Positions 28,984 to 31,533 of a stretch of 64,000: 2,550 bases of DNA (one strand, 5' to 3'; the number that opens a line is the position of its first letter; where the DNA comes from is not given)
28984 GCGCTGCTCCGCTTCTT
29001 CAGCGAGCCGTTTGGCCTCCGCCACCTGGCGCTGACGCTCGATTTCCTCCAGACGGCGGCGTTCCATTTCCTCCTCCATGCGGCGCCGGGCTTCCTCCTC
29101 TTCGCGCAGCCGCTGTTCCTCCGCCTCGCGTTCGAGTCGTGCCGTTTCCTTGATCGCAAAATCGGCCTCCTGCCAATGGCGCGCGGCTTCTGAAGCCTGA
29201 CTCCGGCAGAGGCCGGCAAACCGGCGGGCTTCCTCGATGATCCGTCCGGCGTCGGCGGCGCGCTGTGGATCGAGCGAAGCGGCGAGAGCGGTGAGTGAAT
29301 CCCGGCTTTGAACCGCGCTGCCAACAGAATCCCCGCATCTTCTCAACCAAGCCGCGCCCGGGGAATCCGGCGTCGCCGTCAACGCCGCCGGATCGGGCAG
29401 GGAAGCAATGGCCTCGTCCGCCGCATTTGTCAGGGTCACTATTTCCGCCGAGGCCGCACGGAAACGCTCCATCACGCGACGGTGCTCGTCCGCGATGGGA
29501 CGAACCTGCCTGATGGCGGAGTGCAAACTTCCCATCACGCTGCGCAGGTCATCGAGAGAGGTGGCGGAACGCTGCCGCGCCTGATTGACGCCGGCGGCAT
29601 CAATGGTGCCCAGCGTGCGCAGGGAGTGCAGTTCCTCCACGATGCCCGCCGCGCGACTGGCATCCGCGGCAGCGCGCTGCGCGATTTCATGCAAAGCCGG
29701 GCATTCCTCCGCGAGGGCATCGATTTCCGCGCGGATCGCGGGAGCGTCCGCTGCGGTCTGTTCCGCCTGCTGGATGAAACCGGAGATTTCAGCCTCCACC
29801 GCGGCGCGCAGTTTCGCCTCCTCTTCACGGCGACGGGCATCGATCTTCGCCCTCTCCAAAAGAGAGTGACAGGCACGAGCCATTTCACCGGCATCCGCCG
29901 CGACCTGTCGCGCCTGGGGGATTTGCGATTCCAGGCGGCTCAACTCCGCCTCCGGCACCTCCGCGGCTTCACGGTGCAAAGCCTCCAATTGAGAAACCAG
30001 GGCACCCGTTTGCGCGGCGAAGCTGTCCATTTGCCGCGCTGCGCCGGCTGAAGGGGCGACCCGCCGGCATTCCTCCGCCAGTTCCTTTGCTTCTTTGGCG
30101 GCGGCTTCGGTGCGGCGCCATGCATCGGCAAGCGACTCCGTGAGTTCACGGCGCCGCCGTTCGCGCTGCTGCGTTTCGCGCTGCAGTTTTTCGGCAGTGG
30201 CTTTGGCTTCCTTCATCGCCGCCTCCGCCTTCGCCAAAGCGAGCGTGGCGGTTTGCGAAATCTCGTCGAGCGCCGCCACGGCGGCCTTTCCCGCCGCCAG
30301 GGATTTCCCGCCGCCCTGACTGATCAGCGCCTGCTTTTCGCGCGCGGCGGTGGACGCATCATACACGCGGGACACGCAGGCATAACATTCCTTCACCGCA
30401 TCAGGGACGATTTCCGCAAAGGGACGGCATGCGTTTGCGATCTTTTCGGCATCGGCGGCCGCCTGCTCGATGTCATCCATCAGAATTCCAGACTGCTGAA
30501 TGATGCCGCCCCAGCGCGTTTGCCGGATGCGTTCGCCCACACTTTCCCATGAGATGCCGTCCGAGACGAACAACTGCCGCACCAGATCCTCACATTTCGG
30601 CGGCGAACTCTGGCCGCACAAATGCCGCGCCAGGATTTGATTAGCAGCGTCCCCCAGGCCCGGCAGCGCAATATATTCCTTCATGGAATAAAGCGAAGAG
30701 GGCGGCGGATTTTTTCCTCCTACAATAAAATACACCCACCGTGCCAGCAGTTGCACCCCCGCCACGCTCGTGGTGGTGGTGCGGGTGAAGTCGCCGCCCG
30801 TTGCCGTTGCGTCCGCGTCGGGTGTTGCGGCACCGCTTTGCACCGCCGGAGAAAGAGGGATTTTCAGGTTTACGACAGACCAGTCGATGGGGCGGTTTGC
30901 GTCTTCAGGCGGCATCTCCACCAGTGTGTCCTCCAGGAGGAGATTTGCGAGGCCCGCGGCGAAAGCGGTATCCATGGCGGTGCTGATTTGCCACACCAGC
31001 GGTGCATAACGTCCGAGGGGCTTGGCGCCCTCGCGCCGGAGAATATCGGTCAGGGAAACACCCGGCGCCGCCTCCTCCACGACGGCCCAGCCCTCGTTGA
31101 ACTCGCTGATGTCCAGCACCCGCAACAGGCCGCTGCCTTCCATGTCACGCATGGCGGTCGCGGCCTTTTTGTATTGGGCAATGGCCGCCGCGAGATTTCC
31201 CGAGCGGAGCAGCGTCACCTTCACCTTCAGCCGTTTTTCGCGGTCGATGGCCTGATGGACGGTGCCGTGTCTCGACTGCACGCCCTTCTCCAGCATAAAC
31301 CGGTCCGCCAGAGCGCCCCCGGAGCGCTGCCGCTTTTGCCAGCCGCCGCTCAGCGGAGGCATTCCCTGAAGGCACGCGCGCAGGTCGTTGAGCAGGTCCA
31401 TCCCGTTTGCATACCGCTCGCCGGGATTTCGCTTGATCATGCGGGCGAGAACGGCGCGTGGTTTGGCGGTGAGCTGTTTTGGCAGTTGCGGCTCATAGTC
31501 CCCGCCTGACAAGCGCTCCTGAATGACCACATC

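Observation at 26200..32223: Giant receptor-type Ser/Thr kinase whose catalytic domain is separated from its membrane anchor by a ~480-residue E/A/R/K helix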

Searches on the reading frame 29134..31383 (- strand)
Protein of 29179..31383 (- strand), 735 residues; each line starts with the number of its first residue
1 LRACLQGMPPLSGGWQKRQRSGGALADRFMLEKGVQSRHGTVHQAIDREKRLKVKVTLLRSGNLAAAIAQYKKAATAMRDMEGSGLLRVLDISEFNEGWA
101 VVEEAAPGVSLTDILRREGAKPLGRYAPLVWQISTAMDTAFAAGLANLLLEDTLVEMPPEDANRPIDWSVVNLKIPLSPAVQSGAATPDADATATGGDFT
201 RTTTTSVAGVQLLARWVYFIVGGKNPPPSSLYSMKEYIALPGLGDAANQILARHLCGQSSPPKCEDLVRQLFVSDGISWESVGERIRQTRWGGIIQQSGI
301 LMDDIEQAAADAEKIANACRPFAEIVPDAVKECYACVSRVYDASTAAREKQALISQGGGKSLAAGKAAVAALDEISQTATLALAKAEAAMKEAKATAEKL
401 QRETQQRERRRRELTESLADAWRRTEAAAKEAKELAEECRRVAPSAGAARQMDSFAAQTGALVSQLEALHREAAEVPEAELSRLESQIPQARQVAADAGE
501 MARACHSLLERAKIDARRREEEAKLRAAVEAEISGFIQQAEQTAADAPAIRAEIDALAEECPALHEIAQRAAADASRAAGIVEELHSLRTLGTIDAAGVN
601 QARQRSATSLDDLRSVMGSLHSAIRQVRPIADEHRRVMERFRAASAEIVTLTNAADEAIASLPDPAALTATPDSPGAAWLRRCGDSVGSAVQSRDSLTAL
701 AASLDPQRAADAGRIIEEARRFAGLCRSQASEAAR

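Call 13: find_homologous_proteins(query=window:29179-31383:-)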
Query window:29179-31383:- (735 aa): 1 proteins with E <= 0.001 among 8000 candidates.
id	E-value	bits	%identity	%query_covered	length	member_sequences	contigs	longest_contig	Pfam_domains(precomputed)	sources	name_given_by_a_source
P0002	2.4e-271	920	78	74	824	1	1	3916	PF07714.24,PF00069.32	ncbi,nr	ncbi:MAG TPA: protein kinase, partial [Verrucomicrobiales bacterium]|nr:protein kinase [Verrucomicro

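Call 14: find_encoding_contigs(protein=P0002, flank=10000)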
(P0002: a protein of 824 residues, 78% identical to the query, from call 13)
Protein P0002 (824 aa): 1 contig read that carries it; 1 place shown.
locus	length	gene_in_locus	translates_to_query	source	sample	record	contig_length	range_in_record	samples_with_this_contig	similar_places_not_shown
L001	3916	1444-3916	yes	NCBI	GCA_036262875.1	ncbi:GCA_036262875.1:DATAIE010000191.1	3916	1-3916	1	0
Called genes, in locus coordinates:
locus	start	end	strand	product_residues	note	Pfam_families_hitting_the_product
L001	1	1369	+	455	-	?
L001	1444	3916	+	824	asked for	PF00069:Pkinase, PF07714:PK_Tyr_Ser-Thr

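Call 51: predict_structure(alignment_id=A5)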
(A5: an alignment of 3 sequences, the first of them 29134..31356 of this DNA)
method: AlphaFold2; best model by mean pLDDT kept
length: 741 residues; sequences in the alignment: 3
mean_pLDDT: 67.2   pTM: 0.35
mean pLDDT of the five models: 67.2, 63.6, 62.5, 58.6, 58.6
residues with pLDDT >= 90: 191; 70-90: 233; 50-70: 48; < 50: 269
segments of 3 or more residues with pLDDT < 50: 1-157, 159-268
pLDDT, mean of each block of 10 residues (from residue 1): 26 34 37 42 38 40 42 31 32 32 39 36 44 37 39 45 39 29 27 25 33 32 31 41 43 44 47 56 74 89 93 89 94 93 77 77 89 92 90 87 90 94 92 80 91 92 85 87 91 92 86 81 88 92 93 91 94 89 66 88 94 93 88 85 85 67 65 77 83 74 77 85 81 75 69
secondary structure, 60 per line:
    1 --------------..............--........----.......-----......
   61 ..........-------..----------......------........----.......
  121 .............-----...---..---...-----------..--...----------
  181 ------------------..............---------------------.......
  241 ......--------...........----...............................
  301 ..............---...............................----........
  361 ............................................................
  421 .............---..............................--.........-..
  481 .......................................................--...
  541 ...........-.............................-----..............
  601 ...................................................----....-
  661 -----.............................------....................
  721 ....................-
elements in order (helices of 4 or more, strands of 3 or more residues): H15-19 E20-28 E31-38 E43-49 H55-70 E90-95 H102-109 H114-133 E139-141 E168-170 H199-212 H234-246 H255-265 H270-314 H318-348 H353-433 H437-466 H469-477 H479-535 H538-551 H553-581 H587-651 H656-659 H666-694 H701-740

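Call 54: fold_search(model_id=the predicted structure, library=pdb)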
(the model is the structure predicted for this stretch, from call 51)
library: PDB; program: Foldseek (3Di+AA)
matches with E <= 10: 1336; with E <= 0.001: 0
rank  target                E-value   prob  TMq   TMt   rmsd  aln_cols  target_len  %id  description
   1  7ajv_A                4.7e-03  1.00  0.12  0.22  11.1       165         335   16  Structure of DYRK1A in complex with compound 38 (released 2021-05-26)
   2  6qas_A                5.1e-03  1.00  0.11  0.25  10.1       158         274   19  Crystal structure of ULK1 in complexed with PF-03814735 (released 2019-02-27)
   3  8p5j_B                5.1e-03  1.00  0.11  0.25  10.1       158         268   20  Kinase domain of mutant human ULK1 in complex with compound WZ4003 (released 2024-06-05)
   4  6b2q_B                5.4e-03  1.00  0.10  0.23   9.6       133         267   26  Dual Inhibition of the Essential Protein Kinases A and B in Mycobacterium tuberculosis (released 2018-02-14)
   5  7z5n_G                5.6e-03  1.00  0.12  0.22  11.2       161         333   17  Crystal structure of DYRK1A in complex with CX-4945 (released 2023-03-22)
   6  4wnp_A                5.9e-03  1.00  0.11  0.26  10.0       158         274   19  Structure of ULK1 bound to a potent inhibitor (released 2015-01-14)
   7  8vf6_A                6.5e-03  1.00  0.12  0.27   9.9       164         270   15  Crystal structure of Serine/threonine-protein kinase 33 (STK33) Kinase Domain in complex with inhibitor CDD-2211 (released 2024-06-05)
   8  8p5i_B                6.8e-03  1.00  0.11  0.25  10.1       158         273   20  Kinase domain of mutant human ULK1 in complex with compound XMD-17-51 (released 2024-06-05)
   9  2vx3_C                7.4e-03  1.00  0.11  0.21  10.6       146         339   17  Crystal structure of the human dual specificity tyrosine- phosphorylation-regulated kinase 1A (released 2008-09-16)
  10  5ci7                  8.1e-03  1.00  0.11  0.23  10.3       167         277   19  Structure of ULK1 bound to a selective inhibitor (released 2015-08-26)
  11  4wno                  9.3e-03  1.00  0.11  0.24  10.2       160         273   19  Structure of ULK1 bound to an inhibitor (released 2015-01-14)
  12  4mq2_D                9.8e-03  1.00  0.12  0.23  10.9       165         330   17  The crystal structure of DYRK1a with a bound pyrido[2,3-d]pyrimidine inhibitor (released 2013-12-11)
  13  2wo6_B                9.8e-03  1.00  0.11  0.22  10.6       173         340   16  Human Dual-Specificity Tyrosine-Phosphorylation-Regulated Kinase 1A in complex with a consensus substrate peptide (released 2009-08-18)
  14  4d4v_A                1.0e-02  1.00  0.10  0.26   9.5       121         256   17  Focal Adhesion Kinase catalytic domain (released 2015-02-18)
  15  7a52_A                1.0e-02  1.00  0.12  0.22   9.7       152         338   16  Structure of DYRK1A in complex with compound 6 (released 2021-06-30)
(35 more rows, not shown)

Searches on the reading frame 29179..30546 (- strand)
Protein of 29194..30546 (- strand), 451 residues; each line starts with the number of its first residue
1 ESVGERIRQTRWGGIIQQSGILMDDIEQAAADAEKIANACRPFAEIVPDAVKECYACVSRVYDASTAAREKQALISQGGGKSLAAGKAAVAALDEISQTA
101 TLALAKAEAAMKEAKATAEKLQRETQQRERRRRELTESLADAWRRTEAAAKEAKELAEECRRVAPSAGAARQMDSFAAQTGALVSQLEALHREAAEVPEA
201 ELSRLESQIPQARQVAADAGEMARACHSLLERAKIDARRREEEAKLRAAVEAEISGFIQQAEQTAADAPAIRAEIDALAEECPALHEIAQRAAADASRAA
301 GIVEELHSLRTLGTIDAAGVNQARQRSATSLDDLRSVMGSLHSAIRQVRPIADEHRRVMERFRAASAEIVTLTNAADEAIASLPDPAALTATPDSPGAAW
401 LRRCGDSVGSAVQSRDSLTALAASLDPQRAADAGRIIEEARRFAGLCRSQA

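Call 17: search_protein_families(library=pfam, proteins=[window:29179-30423:-], max_evalue=10)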
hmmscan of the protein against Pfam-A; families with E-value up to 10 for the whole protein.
window:29179-30423:- (415 aa): 11 families
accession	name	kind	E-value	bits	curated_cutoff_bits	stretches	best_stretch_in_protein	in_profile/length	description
PF16566.10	CREPT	-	0.011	16.3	29.3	2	279-353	60-131/147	Cell-cycle alteration and expression-elevated protein in tumour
PF10174.14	Cast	-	0.018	13.8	29.1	1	40-210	415-582/766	RIM-binding protein of the cytomatrix active zone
PF00465.25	Fe-ADH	-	0.049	13.7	31.3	1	16-60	65-109/168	Iron-containing alcohol dehydrogenase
PF05600.17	CDK5RAP3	-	0.18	11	22.6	1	68-120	434-486/502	CDK5 regulatory subunit-associated protein 3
PF00038.26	Filament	-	0.28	11.2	40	1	147-247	42-139/313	Intermediate filament protein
PF06419.17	COG6_N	-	0.32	11.6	27.4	1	43-96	43-96/114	Conserved oligomeric complex COG6, N-terminal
PF13679.12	Methyltransf_32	-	0.64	10.4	27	1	10-89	6-87/143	Methyltransferase domain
PF05859.17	Mis12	-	2.3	8.3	25.7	1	69-162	113-201/231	Mis12 protein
PF24760.1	TPR_IF140_C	-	2.6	8.9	27.4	1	165-199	61-95/124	IF140 C-terminal TPR domain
PF06009.19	Laminin_II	-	4.4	7.8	33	1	70-176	5-107/138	Laminin Domain II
PF01385.25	OrfB_IS605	-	6.2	7.5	30.5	1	63-122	46-106/120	Probable transposase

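Call 58: search_solved_structures(query=window:29194-30546:-, max_evalue=1)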
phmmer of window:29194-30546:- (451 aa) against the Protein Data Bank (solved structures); distinct sequences matched with E-value up to 1: 1.
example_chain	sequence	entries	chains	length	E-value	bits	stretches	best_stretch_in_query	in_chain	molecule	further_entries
6h7w_O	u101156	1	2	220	0.25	14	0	245-319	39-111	Putative vacuolar protein sorting-associated protein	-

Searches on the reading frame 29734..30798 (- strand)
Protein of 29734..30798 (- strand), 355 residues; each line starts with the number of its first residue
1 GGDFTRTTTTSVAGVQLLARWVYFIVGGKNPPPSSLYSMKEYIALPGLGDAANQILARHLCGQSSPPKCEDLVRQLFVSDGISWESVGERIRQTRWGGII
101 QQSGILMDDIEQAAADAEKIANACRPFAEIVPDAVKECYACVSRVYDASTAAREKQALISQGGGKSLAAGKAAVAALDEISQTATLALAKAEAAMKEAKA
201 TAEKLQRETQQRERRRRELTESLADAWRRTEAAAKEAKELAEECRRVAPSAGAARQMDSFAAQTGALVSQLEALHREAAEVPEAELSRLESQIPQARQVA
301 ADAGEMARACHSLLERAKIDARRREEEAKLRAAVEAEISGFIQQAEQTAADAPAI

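Call 30: find_related_loci(query=A2, collection=genome_contigs, flank=10000)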
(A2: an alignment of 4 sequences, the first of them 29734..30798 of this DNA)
Query A2 (355 aa) in genome_contigs; peptide patterns used: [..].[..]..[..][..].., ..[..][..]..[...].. (x = any residue, [..] = any of these).
211 stretches matched a pattern; 3 encode a relative of the query (tblastn E <= 1e-3); 3 distinct loci.
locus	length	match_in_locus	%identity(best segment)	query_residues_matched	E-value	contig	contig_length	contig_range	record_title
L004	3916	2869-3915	80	2-350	2e-174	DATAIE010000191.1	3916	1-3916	MAG TPA_asm: Verrucomicrobiales bacterium isolate SMAG_U6875 k141_4908571, whole genome shotgun sequence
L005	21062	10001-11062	59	2-355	3e-124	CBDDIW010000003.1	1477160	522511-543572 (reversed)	MAG: Verrucomicrobiales bacterium isolate d3b9009e-6516-44d0-9bc4-f41f8ada90fd genome assembly, contig: contig_3, whole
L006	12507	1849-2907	59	2-355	4e-123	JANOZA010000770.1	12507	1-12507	MAG: Verrucomicrobiota bacterium isolate VAR_79_metabat_569 VAR_79_k141_784330, whole genome shotgun sequence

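Call 70: find_related_loci(query=A2, collection=metagenome_contigs, flank=8000)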
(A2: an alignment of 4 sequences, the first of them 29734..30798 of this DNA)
Query A2 (355 aa) in metagenome_contigs; peptide patterns used: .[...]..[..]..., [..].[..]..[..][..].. (x = any residue, [..] = any of these).
600 stretches matched a pattern, but none encodes a relative of the query by tblastn (E <= 1e-3).
